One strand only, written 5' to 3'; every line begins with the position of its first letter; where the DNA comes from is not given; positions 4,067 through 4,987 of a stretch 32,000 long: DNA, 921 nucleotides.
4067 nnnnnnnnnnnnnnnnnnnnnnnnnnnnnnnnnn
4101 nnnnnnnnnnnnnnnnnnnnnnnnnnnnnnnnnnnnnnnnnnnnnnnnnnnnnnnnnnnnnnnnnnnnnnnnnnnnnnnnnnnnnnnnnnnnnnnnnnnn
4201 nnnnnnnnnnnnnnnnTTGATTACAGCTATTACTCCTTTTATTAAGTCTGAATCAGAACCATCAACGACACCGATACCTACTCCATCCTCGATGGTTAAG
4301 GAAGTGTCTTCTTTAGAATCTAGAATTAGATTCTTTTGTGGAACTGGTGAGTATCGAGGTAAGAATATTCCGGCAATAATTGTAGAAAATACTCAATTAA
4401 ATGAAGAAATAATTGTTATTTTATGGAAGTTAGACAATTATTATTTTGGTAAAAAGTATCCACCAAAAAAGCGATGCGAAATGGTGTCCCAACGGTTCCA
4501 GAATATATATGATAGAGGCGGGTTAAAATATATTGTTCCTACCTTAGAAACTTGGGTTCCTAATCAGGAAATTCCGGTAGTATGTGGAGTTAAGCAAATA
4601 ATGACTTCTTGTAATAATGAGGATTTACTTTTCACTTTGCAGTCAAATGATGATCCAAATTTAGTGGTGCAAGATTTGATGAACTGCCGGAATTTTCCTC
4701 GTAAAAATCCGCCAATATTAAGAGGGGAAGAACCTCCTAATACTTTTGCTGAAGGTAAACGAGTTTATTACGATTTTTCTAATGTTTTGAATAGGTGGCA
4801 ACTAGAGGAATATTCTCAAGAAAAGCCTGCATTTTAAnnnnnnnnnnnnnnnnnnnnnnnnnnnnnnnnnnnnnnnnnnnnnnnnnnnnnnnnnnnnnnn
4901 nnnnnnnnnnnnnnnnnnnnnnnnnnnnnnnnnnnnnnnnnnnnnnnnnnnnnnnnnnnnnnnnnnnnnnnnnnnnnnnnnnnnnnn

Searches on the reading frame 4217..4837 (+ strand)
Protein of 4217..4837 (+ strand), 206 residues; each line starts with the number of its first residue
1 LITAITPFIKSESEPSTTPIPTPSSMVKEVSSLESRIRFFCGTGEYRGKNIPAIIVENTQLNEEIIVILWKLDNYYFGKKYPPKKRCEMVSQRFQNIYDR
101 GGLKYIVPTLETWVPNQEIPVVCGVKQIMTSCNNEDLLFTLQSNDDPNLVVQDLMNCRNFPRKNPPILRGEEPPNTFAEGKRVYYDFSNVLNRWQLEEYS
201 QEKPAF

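Call 20: search_protein_families(library=pfam, proteins=[window:4217-4837:+], max_evalue=0.001)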
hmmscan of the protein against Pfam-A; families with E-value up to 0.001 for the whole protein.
window:4217-4837:+ (206 aa): 1 family
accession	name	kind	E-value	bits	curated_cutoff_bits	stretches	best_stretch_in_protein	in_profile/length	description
PF14218.11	COP23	-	1.1e-24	87.2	27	1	38-191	1-137/138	Circadian oscillating protein COP23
